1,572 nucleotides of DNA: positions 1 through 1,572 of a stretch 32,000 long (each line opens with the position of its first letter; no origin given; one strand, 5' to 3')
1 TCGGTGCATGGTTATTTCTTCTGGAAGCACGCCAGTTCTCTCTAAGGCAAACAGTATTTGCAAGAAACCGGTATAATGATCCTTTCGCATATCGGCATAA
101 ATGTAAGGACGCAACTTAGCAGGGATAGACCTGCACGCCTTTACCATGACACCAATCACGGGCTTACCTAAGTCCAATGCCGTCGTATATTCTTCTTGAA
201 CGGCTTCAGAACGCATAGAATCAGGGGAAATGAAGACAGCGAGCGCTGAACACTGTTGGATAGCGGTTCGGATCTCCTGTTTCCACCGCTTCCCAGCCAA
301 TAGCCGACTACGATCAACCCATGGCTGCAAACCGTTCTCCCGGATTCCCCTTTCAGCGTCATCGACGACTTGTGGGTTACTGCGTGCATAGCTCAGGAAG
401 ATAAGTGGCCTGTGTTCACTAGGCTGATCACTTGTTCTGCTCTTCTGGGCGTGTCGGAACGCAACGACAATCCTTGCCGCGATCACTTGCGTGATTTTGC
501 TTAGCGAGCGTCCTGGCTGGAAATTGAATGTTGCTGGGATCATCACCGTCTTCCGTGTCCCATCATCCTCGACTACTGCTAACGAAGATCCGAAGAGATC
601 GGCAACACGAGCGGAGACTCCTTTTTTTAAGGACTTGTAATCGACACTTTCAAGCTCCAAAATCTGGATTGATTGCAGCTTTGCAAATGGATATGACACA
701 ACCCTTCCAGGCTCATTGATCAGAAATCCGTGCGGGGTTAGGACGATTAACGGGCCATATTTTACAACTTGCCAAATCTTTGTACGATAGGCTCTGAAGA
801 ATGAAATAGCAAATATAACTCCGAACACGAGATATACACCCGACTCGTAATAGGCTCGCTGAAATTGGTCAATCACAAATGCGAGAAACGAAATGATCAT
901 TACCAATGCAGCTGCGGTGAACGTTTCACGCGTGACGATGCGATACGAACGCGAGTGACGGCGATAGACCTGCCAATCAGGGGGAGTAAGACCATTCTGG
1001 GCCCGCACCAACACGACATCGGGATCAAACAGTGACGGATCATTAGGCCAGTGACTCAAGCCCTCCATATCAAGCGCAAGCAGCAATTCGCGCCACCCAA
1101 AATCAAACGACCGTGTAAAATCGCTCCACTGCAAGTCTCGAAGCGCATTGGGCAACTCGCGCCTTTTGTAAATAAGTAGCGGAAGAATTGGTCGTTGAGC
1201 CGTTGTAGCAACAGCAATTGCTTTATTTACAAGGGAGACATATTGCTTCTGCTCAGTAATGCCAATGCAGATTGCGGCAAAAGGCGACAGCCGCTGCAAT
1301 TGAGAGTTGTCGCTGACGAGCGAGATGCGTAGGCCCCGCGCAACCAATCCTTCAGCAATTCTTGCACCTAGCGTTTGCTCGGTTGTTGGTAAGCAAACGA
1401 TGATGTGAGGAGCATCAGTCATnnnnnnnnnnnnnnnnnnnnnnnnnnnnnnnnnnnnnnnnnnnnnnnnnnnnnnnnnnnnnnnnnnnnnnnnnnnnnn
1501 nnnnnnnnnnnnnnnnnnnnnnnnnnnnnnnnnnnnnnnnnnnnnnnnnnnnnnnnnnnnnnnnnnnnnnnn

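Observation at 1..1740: Hidden edge-truncated gene: membrane-embedded double-TIR protein (TIR-like / 2 TM / PH-like / TIR) in a low-GC island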

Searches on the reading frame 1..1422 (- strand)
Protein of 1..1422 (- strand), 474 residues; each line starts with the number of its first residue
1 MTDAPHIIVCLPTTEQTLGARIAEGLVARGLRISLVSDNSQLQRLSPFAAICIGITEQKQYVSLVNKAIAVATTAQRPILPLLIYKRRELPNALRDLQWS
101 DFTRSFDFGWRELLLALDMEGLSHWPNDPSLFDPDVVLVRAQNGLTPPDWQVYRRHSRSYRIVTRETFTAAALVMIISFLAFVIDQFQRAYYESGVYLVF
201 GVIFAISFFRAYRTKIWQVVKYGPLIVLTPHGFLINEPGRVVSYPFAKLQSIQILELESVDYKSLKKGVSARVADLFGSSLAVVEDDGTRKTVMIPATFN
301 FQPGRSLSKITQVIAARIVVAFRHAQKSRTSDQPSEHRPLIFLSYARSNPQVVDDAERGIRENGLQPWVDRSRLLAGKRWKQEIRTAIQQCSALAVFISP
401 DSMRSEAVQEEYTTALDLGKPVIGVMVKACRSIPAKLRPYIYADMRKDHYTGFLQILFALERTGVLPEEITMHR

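Call 6: search_protein_families(library=pfam, proteins=[window:1-1422:-], max_evalue=10)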
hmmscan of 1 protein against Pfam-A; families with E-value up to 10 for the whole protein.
window:1-1422:- (474 aa): 4 families
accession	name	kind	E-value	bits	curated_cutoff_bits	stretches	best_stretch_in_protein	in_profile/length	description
PF13676.11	TIR_2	-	4.7e-24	85.7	28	2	341-453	1-118/122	TIR domain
PF08937.16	ThsB_TIR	-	8e-07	29.8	21.2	1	377-428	45-96/100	Thoeris protein ThsB, TIR-like domain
PF01582.25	TIR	-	0.0027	17.9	21.3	1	359-420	24-85/179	TIR domain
PF13033.11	DUF3894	-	0.96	10.1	25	0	171-206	12-48/54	Protein of unknown function (DUF3894)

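Call 7: search_protein_families(library=padloc, proteins=[window:1-1422:-], max_evalue=10)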
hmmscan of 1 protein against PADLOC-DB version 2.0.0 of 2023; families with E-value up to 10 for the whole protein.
window:1-1422:- (474 aa): 9 families
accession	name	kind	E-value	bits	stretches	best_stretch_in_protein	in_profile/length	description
PDLC02012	SAVED5--SAVED_TIR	-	8.1e-15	52.8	1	331-418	4-94/404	-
PDLC02403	Aga_TIR-PNTD1-PNTD2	-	3.1e-10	37.7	2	364-467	29-138/443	Class I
PDLC02421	Aga_TIR-PNTD1-PNTD2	-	7.7e-10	36.4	2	338-465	3-137/430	Class I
PDLC02416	Aga_REase-TIR-PNTD1-PNTD2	-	1.3e-06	25.4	2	360-465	177-283/572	Class I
PDLC02400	Aga_TIR-PNTD1-PNTD2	-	0.00019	17.9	2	359-465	208-320/639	Class I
PDLC05062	PDC-S66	-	0.00074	17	1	327-411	137-222/282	-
PDLC00418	ThsB1|ThsB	-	0.00087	17.2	1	384-439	57-114/155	TIR-like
PDLC00728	Effector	-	0.023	11.7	1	337-411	8-83/432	TIR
PDLC00727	Effector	-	0.026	11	1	341-411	176-247/590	TIR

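Call 8: search_protein_families(library=ncbifam, proteins=[window:1-1422:-], max_evalue=10)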
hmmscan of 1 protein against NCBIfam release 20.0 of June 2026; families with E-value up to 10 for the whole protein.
window:1-1422:- (474 aa): 3 families
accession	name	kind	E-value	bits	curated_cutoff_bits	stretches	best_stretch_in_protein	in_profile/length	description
NF041635.1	STM3941_fam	subfamily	0.001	19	40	1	169-253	9-91/157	STM3941 family protein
NF040588.1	FxsC_Nterm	equivalog_domain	0.0049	16.8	130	1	361-413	42-93/182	TIR-like protein FxsC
TIGR02544.1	III_secr_YscJ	equivalog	0.12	12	161.95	1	305-346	114-153/193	type III secretion system inner membrane ring lipoprotein SctJ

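Call 10: find_homologous_proteins(query=window:1-1422:-, max_evalue=0.001)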
Query window:1-1422:- (474 aa): 10 proteins with E <= 0.001 among 8000 candidates.
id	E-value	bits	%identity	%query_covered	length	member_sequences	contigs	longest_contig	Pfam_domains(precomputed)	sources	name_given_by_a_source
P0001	0.0e+0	1060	100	100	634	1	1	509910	PF13676.12,PF08937.17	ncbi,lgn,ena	-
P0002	2.1e-193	661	62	100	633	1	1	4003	PF13676.12,PF08937.17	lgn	-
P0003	5.6e-176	604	61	99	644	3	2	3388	PF13676.12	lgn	-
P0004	3.5e-100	354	41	100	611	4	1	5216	PF13676.12,PF08937.17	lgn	-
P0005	2.2e-55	206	59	35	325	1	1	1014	PF13676.12,PF08937.17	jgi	jgi:hypothetical protein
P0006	1.0e-5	43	30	23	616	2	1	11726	PF01582.26,PF13401.13,PF13676.12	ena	-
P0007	5.3e-5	40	27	24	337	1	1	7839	PF01582.26,PF13676.12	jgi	jgi:hypothetical protein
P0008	1.6e-4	39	29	27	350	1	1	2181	PF13676.12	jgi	jgi:hypothetical protein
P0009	2.0e-4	38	31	22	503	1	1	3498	PF00078.33,PF13676.12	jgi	jgi:RNA-directed DNA polymerase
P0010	2.4e-4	38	35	19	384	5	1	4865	PF13676.12,PF05154.22,PF08937.17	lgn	-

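Call 12: find_encoding_contigs(protein=P0001, flank=10000, max_places=4)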
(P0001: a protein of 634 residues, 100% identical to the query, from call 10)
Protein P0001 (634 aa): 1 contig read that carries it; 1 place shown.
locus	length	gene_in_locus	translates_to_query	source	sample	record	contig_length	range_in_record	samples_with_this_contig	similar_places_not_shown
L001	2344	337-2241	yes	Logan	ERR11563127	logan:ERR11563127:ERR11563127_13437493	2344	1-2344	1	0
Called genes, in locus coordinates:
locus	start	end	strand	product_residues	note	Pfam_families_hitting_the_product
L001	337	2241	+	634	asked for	PF08937:ThsB_TIR (weak), PF13676:TIR_2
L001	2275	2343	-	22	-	?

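Call 13: find_related_loci(query=P0001, collection=genome_contigs, flank=10000)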
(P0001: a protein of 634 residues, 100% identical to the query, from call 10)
Query P0001 (634 aa) in genome_contigs; peptide patterns used: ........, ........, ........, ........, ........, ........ (x = any residue, [..] = any of these).
47 stretches matched a pattern, but none encodes a relative of the query by tblastn (E <= 1e-3).

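Call 17: list_cluster_members(proteins=[P0001, P0002, P0003, P0004])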
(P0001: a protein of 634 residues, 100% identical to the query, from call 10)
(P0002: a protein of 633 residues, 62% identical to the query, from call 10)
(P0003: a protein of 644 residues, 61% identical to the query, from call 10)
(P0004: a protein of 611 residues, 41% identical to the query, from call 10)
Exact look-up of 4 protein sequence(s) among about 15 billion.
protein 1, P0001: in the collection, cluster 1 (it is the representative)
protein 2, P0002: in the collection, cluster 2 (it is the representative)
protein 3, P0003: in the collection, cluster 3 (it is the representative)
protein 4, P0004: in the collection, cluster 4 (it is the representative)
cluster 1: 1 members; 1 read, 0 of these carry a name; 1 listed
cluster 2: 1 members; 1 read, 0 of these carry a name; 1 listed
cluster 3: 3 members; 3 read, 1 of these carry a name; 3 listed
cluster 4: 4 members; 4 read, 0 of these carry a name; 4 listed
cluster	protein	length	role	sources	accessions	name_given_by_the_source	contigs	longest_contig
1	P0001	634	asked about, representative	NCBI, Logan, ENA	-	-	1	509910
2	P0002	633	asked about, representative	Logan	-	-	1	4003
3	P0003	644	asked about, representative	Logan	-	-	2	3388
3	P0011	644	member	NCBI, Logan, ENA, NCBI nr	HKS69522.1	MAG TPA: toll/interleukin-1 receptor domain-containing protein [Ktedonobacterales ... | toll/interleukin-1 receptor domain-containing protein [Ktedonobacterales bacterium]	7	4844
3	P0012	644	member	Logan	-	-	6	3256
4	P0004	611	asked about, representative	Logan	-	-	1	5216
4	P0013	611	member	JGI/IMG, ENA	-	-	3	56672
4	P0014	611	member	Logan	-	-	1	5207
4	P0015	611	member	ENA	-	-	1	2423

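Call 19: find_encoding_contigs(protein=P0013, flank=10000, max_places=4)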
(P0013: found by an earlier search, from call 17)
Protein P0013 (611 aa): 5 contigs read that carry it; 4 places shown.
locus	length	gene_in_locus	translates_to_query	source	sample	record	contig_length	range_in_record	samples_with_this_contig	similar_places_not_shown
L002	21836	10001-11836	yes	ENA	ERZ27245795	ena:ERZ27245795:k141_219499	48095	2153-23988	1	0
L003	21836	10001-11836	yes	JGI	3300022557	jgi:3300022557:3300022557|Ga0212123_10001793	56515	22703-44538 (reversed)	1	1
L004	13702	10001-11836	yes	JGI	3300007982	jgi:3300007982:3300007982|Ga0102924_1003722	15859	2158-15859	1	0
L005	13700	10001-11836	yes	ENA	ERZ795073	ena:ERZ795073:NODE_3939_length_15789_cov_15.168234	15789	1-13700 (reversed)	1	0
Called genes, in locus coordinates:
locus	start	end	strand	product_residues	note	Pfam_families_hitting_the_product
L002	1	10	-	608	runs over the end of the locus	PF00239:Resolvase, PF07508:Recombinase, PF13408:Zn_ribbon_recom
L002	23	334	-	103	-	-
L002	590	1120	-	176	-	-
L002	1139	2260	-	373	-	-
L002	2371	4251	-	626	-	-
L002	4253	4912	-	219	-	-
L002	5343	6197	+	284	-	-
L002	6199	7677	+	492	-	PF00144:Beta-lactamase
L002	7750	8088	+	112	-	-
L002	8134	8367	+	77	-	-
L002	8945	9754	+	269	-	PF01582:TIR (weak), PF08937:ThsB_TIR (faint), PF13676:TIR_2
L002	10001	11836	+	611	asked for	PF08937:ThsB_TIR, PF13676:TIR_2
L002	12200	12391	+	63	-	-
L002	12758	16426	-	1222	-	PF13676:TIR_2, PF00931:NB-ARC, PF25391:WD40_Gbeta, PF00400:WD40, PF23381:Beta-prop_IFT122_1st, PF24105:Beta-prop_CAF1B_HIR1, PF24782:WD40_MABP1-WDR62_2nd, PF24796:WDR55, +124 more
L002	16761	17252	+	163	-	PF08937:ThsB_TIR, PF13676:TIR_2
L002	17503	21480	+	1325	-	PF02861:Clp_N, PF13676:TIR_2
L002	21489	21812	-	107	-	-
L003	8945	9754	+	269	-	PF01582:TIR (weak), PF08937:ThsB_TIR (faint), PF13676:TIR_2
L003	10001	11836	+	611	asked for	PF08937:ThsB_TIR, PF13676:TIR_2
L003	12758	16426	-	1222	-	PF13676:TIR_2, PF00931:NB-ARC, PF25391:WD40_Gbeta, PF00400:WD40, PF23381:Beta-prop_IFT122_1st, PF24105:Beta-prop_CAF1B_HIR1, PF24782:WD40_MABP1-WDR62_2nd, PF24796:WDR55, +124 more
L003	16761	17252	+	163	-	PF08937:ThsB_TIR, PF13676:TIR_2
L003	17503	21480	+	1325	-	PF02861:Clp_N, PF13676:TIR_2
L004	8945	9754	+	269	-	PF01582:TIR (weak), PF08937:ThsB_TIR (faint), PF13676:TIR_2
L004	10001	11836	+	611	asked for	PF08937:ThsB_TIR, PF13676:TIR_2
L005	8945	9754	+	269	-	PF01582:TIR (weak), PF08937:ThsB_TIR (faint), PF13676:TIR_2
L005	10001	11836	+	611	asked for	PF08937:ThsB_TIR, PF13676:TIR_2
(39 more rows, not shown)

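Call 20: find_encoding_contigs(protein=P0004, flank=10000, max_places=4)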
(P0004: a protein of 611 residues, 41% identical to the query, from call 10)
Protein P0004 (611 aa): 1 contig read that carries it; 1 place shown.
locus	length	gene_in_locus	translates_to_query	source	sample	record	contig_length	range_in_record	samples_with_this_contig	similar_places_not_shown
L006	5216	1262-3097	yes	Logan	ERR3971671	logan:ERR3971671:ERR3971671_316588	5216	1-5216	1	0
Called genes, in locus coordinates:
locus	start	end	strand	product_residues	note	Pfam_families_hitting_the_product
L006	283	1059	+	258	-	PF13676:TIR_2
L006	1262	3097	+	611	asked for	PF08937:ThsB_TIR (weak), PF13676:TIR_2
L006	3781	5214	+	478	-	?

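Call 22: find_encoding_contigs(protein=P0002, flank=10000, max_places=4)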
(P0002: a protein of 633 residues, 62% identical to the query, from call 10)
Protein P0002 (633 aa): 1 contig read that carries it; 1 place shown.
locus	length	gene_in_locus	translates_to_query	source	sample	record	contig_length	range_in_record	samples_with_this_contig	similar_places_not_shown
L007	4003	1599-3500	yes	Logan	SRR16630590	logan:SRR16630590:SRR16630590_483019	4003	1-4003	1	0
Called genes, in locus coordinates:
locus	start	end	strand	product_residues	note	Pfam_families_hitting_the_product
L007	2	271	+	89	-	?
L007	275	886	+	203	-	PF13302:Acetyltransf_3, PF00583:Acetyltransf_1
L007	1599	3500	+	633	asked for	PF08937:ThsB_TIR (faint), PF13676:TIR_2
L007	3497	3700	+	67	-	-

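Call 23: find_encoding_contigs(protein=P0011, flank=10000, max_places=6)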
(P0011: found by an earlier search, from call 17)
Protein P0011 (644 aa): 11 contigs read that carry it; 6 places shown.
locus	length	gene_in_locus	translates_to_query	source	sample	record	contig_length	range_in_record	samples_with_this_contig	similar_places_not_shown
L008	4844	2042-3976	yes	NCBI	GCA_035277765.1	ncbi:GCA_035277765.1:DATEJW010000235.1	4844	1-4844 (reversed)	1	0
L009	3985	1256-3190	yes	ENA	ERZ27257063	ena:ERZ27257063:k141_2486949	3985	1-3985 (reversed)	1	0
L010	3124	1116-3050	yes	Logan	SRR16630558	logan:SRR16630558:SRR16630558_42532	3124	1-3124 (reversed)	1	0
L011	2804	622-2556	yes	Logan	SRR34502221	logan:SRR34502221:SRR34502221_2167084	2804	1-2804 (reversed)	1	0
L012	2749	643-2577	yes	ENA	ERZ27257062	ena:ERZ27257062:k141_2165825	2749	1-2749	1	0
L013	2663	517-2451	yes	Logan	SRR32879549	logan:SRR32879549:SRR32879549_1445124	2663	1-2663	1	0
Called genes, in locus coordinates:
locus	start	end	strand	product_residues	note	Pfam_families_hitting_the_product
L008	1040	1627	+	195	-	-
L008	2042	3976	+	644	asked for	PF13676:TIR_2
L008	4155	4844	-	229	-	PF13489:Methyltransf_23 (weak), PF08241:Methyltransf_11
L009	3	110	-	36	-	?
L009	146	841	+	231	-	-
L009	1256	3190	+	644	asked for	PF13676:TIR_2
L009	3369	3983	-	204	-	?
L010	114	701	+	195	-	-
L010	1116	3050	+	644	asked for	PF13676:TIR_2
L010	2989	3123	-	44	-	?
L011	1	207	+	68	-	?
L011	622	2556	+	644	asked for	PF13676:TIR_2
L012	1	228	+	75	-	?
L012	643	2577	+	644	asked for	PF13676:TIR_2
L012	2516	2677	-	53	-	-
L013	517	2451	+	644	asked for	PF13676:TIR_2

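Call 36: predict_structure(alignment_id=A1)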
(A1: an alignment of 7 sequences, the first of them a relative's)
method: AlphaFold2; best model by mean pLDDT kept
length: 634 residues; sequences in the alignment: 7
mean_pLDDT: 69.3   pTM: 0.61
mean pLDDT of the five models: 69.3, 68.9, 68.9, 56.3, 56.1
residues with pLDDT >= 90: 16; 70-90: 318; 50-70: 218; < 50: 82
segments of 3 or more residues with pLDDT < 50: 86-89, 96-108, 160-164, 211-221, 258-276, 302-305, 329-336, 545-552
pLDDT, mean of each block of 10 residues (from residue 1): 75 80 79 86 77 72 82 82 56 49 42 76 62 80 77 67 52 65 57 54 58 45 74 80 87 65 36 51 86 72 51 81 71 49 65 70 71 64 84 72 70 84 63 60 62 72 68 61 81 81 58 66 61 60 49 73 82 84 86 86 85 80 91 72
secondary structure, 60 per line:
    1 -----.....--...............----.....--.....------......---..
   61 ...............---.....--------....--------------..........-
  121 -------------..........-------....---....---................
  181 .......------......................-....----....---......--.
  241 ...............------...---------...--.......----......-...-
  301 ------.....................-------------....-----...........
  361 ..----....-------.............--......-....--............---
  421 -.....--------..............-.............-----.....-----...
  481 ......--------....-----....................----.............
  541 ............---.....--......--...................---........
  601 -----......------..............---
elements in order: E6-10 H13-27 E32-36 H39-43 E50-55 H59-75 E79-83 H92-95 H110-119 H134-143 E151-154 E158-161 H165-187 H194-215 E217-220 E225-228 E232-237 E240-245 E249-255 E279-285 E290-295 H307-327 E341-344 H350-362 E367-370 H378-390 E393-398 H400-403 H406-417 E422-426 H435-440 E441-444 H445-448 H450-462 H468-472 H478-486 E495-498 H504-523 H528-552 E556-560 E563-568 E571-576 E580-589 E593-600 E606-611 H618-631

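Call 40: fold_search(model_id=the predicted structure, library=pdb)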
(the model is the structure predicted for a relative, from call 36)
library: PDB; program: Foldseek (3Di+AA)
matches with E <= 10: 1222; with E <= 0.001: 1
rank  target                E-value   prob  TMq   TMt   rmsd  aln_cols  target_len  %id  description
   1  7anw_A                3.4e-04  1.00  0.14  0.13  10.1       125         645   23  hSARM1 NAD+ complex (released 2020-11-11)
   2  7qg0_A                1.5e-03  1.00  0.14  0.14  10.9       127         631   20  Inhibitor-induced hSARM1 duplex (released 2022-12-21)
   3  6zfx_A                2.1e-03  1.00  0.13  0.13  13.3       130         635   22  hSARM1 GraFix-ed (released 2020-11-18)
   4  8jpb_G                2.9e-03  0.16  0.11  0.10  32.9       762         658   11  cryo-EM structure of NTSR1-GRK2-Galpha(q) complexes 1 (released 2023-08-09)
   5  9ugj_B                3.9e-03  1.00  0.15  0.59   5.3       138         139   16  Structure of SARM1 bound to SIR3-ADPR (released 2026-02-18)
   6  7djt_A                4.3e-03  1.00  0.14  0.14  11.3       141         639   16  Human SARM1 inhibitory state bounded with inhibitor dHNN (released 2021-05-19)
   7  8u72_B                6.3e-03  1.00  0.17  0.25  15.1       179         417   13  Cryo-EM structure of the SPARTA oligomer with guide RNA and target DNA (released 2024-06-12)
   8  4jen_B                9.2e-03  1.00  0.14  0.60   4.4       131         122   18  Structure of Clostridium botulinum CMP N-glycosidase, BcmB (released 2013-09-11)
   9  3to1_A                9.7e-03  1.00  0.07  0.21   6.0        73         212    8  Two surfaces on Rtt106 mediate histone binding and chaperone activity (released 2011-12-21)
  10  4jen_A                9.7e-03  1.00  0.14  0.59   4.7       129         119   18  Structure of Clostridium botulinum CMP N-glycosidase, BcmB (released 2013-09-11)
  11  3cik_A                1.0e-02  0.44  0.11  0.11  25.6       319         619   13  Human GRK2 in Complex with Gbetagamma subunits (released 2009-02-17)
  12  2q7d_A                1.1e-02  0.47  0.13  0.22  19.1       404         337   10  Crystal Structure of Human Inositol 1,3,4-Trisphosphate 5/6-kinase (ITPK1) in complex with AMPPNP and Mn2+ (released 2007-07-03)
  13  5he3_A                1.1e-02  0.44  0.11  0.11  25.3       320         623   12  Bovine GRK2 in complex with Gbetagamma subunits and CCG224411 (released 2016-05-11)
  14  3uzs_A                1.2e-02  1.00  0.10  0.10   4.7        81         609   15  Structure of the C13.28 RNA Aptamer Bound to the G Protein-Coupled Receptor Kinase 2-Heterotrimeric G Protein Beta 1 a (released 2012-07-11)
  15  7pwd_A                1.2e-02  0.44  0.11  0.11  25.5       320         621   12  Structure of an inhibited GRK2-G-beta and G-gamma complex (released 2021-10-20)
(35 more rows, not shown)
